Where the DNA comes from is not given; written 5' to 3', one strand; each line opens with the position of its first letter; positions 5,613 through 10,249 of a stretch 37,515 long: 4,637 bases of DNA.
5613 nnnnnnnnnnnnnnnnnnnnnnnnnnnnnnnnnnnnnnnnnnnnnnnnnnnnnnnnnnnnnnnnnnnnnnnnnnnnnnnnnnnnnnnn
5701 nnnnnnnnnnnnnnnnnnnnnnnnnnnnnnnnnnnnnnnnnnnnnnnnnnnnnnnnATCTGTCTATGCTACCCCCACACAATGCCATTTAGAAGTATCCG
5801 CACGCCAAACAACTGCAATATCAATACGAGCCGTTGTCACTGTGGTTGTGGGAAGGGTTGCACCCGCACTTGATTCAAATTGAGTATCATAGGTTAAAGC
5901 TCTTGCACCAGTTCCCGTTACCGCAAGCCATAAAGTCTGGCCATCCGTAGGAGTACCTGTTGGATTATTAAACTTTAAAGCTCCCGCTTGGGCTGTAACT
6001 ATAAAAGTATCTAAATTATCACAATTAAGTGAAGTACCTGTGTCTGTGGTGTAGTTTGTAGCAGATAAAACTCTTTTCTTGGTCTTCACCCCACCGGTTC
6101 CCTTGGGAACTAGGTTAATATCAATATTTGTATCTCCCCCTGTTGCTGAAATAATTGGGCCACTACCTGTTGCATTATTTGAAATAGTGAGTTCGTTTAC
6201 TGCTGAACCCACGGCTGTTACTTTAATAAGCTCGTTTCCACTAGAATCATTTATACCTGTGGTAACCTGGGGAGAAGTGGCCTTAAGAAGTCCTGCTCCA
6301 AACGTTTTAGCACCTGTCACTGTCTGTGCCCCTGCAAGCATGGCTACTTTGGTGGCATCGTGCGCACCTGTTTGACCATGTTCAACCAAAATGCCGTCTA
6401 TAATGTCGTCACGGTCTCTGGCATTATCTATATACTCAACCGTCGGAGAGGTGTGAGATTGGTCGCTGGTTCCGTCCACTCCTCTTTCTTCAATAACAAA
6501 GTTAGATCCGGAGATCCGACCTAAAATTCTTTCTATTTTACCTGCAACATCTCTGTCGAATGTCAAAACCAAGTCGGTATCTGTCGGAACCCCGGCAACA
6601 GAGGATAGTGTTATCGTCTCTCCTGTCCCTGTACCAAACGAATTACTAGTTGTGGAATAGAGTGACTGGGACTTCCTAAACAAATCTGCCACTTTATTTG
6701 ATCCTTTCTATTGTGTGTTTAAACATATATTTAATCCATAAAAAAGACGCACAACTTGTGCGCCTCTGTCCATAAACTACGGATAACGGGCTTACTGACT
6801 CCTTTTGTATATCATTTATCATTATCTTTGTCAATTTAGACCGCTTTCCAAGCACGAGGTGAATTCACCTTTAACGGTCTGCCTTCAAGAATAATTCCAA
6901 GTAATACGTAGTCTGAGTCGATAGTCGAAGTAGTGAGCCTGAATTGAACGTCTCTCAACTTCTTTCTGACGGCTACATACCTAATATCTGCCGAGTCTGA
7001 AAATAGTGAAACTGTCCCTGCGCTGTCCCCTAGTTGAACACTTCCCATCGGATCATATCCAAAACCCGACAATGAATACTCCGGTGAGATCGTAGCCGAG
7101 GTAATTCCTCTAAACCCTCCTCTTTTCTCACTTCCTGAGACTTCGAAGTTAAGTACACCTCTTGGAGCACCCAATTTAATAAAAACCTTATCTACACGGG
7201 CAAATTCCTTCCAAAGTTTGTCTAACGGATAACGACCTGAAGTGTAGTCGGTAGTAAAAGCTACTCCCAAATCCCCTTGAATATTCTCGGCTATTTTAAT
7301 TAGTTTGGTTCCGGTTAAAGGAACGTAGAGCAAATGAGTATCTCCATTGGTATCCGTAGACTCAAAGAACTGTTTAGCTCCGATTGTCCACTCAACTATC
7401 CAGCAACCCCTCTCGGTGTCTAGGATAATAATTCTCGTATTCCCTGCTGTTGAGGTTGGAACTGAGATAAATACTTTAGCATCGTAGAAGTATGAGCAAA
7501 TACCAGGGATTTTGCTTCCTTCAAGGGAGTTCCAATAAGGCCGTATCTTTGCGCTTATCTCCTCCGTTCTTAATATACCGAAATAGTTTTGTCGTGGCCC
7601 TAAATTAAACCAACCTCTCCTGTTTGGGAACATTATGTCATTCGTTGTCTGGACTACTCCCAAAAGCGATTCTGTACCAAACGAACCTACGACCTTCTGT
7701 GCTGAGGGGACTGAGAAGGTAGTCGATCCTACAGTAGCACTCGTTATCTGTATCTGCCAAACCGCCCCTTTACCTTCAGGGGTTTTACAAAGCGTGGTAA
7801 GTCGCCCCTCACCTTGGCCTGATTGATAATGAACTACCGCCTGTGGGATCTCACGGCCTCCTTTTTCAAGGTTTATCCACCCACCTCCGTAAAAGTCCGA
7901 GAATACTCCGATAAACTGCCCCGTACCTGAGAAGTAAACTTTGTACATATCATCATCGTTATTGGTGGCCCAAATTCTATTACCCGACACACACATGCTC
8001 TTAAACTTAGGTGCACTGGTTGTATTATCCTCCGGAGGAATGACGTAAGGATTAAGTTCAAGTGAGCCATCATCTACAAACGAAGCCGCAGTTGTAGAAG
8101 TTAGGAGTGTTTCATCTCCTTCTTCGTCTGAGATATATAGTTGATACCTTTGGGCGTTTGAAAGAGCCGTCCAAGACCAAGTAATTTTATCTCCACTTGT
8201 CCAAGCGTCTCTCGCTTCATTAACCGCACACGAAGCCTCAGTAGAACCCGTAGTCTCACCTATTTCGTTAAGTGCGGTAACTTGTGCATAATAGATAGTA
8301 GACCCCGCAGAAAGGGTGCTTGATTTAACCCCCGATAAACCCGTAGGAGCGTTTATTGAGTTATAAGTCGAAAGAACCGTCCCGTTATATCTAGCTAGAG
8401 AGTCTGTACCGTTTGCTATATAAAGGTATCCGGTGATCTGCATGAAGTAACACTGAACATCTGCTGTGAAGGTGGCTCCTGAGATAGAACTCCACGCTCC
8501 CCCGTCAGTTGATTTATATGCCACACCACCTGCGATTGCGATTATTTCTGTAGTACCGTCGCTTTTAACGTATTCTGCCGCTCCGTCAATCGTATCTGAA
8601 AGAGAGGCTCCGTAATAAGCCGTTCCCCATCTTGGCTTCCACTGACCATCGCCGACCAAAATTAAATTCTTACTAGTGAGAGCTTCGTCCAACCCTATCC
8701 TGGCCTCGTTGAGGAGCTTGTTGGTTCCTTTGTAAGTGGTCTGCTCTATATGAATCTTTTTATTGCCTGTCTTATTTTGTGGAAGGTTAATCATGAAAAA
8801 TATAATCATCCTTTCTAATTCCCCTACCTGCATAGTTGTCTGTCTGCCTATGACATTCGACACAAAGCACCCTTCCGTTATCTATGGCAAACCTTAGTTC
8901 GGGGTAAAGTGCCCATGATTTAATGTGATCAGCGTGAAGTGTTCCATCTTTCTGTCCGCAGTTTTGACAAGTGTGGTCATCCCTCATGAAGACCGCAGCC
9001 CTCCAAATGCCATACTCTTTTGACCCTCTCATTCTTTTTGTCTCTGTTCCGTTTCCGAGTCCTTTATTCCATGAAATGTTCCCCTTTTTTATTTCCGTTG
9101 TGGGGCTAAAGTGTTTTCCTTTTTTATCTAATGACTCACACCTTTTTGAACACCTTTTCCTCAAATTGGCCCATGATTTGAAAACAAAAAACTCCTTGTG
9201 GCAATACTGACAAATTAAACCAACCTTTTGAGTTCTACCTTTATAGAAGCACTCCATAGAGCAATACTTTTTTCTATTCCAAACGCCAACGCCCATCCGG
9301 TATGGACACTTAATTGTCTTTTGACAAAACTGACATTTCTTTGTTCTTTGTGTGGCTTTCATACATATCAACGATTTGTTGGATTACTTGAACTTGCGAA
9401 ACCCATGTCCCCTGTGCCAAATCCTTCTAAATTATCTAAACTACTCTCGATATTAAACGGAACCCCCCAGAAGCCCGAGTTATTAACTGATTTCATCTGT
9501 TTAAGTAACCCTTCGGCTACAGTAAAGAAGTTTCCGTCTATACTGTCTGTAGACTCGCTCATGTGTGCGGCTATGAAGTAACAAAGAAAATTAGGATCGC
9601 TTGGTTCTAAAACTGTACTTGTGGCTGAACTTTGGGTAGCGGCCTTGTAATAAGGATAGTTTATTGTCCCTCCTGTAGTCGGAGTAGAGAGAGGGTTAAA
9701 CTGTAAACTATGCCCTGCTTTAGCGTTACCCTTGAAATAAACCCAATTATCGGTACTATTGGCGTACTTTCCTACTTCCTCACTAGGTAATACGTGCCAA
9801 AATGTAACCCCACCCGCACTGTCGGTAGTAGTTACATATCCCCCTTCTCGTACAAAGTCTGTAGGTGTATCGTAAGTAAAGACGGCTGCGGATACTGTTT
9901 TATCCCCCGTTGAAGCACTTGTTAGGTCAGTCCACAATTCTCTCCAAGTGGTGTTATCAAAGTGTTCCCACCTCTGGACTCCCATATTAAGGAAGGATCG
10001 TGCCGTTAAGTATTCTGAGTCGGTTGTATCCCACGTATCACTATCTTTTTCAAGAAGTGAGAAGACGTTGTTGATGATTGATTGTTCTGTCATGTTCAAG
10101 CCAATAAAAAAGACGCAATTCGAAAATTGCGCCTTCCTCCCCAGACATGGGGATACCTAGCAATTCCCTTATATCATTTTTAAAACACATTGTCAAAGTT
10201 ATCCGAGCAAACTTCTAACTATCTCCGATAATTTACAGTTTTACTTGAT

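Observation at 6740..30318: Five minus-strand promoter, short leader, intrinsic terminator cassettes placed directly in front of late genes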

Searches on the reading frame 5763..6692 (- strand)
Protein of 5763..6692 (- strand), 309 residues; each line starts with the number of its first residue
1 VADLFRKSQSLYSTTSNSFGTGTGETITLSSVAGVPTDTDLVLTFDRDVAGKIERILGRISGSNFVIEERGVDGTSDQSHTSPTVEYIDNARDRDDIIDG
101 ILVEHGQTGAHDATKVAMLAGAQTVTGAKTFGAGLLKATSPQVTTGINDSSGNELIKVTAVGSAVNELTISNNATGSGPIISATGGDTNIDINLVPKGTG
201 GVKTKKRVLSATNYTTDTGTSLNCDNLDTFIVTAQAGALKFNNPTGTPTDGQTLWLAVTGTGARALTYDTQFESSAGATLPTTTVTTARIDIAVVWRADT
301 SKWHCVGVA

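Call 13: search_protein_families(library=phrogs, proteins=[window:5763-6692:-], max_evalue=0.001)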
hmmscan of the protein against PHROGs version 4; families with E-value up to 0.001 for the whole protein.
window:5763-6692:- (309 aa): 0 families

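Call 71: find_related_loci(query=window:5763-6692:-, collection=viral_contigs, flank=3000)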
Query window:5763-6692:- (309 aa) in viral_contigs; peptide patterns used: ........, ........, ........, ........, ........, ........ (x = any residue, [..] = any of these).
67 stretches matched a pattern; 56 encode a relative of the query (tblastn E <= 1e-3); 56 distinct loci.
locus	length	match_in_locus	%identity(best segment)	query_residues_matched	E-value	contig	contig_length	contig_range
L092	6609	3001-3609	50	77-309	6e-51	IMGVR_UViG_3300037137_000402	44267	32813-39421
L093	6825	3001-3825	36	1-270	3e-35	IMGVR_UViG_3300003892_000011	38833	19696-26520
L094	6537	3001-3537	40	23-203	2e-28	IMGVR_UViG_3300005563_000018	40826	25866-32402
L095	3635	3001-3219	63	139-211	8e-23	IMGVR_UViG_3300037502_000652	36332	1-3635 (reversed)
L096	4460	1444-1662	63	139-211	7e-23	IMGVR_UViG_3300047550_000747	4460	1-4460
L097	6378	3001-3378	45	65-202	1e-22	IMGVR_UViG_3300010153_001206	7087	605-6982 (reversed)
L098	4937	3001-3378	45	65-202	1e-22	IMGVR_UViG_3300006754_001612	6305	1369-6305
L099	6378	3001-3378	45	65-202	1e-22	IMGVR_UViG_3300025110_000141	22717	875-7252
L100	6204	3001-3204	66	139-206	4e-22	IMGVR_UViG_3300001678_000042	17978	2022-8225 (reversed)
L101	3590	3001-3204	66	139-206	4e-22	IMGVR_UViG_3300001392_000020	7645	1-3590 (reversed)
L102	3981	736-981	60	116-205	8e-22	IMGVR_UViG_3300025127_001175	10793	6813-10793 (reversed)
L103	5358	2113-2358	60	116-205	9e-22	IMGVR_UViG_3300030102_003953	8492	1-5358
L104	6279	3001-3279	56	107-202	2e-21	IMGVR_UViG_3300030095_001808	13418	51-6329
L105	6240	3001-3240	62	121-202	2e-21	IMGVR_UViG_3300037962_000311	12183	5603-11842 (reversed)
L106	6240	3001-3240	62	121-202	2e-21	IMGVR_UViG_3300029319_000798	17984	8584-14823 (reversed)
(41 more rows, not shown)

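Call 112: search_protein_families(library=pfam, proteins=[window:5763-6692:-], max_evalue=0.001)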
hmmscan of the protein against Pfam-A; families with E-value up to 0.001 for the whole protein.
window:5763-6692:- (309 aa): 0 families

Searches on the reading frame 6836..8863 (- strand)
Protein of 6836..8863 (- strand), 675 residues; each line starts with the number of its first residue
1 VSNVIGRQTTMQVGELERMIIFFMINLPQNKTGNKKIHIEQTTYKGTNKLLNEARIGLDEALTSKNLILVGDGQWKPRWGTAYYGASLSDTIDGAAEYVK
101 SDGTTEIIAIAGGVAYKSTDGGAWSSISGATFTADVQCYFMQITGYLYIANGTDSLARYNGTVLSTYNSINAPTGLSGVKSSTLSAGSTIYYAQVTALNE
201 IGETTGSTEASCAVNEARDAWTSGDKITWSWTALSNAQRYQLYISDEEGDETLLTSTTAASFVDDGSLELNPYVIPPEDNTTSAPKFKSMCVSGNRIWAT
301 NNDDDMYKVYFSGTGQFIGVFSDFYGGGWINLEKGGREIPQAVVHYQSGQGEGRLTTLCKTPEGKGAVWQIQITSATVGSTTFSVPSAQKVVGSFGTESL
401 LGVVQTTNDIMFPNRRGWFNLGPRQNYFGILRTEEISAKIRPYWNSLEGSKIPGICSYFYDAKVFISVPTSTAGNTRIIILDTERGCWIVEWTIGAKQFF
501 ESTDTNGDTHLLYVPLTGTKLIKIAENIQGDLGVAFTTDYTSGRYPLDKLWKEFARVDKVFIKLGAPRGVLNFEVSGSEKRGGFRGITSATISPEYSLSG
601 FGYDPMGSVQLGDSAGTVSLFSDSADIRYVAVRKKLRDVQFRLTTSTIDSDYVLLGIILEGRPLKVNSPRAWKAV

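Call 13: search_protein_families(library=phrogs, proteins=[window:6836-8863:-], max_evalue=0.001)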
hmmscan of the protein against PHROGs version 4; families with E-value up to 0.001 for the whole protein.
window:6836-8863:- (675 aa): 0 families

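Call 112: search_protein_families(library=pfam, proteins=[window:6836-8863:-], max_evalue=0.001)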
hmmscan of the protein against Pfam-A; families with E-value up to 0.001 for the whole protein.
window:6836-8863:- (675 aa): 0 families

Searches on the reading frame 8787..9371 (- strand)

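Call 112: search_protein_families(library=pfam, proteins=[window:8787-9371:-], max_evalue=0.001)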
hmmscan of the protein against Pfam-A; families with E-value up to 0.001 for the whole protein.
window:8787-9371:- (194 aa): 1 family
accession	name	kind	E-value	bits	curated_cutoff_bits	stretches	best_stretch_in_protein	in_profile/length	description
PF01844.29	HNH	-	1.2e-07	32.2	21.4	1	135-176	1-43/47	HNH endonuclease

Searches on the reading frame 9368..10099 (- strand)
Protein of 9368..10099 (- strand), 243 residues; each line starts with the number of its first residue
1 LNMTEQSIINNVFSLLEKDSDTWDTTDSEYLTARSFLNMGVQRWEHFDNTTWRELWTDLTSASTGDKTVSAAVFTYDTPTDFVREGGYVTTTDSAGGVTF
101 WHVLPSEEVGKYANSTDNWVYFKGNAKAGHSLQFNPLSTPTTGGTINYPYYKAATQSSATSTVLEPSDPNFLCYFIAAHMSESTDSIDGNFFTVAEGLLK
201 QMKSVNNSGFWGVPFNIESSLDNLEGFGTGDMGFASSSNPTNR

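Call 12: search_protein_families(library=phrogs, proteins=[window:9368-10099:-], max_evalue=0.001)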
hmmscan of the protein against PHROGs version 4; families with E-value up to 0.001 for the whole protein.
window:9368-10099:- (243 aa): 0 families

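Call 70: find_related_loci(query=window:9368-10093:-, collection=viral_contigs, flank=3000)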
Query window:9368-10093:- (241 aa) in viral_contigs; peptide patterns used: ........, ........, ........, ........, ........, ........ (x = any residue, [..] = any of these).
4 stretches matched a pattern, but none encodes a relative of the query by tblastn (E <= 1e-3).

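Call 112: search_protein_families(library=pfam, proteins=[window:9368-10099:-], max_evalue=0.001)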
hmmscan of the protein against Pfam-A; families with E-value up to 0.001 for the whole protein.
window:9368-10099:- (243 aa): 1 family
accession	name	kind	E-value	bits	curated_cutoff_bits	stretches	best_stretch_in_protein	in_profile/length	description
PF24175.2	SU10_adaptor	-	2.2e-05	25.4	27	1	3-164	1-137/194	SU10 adaptor protein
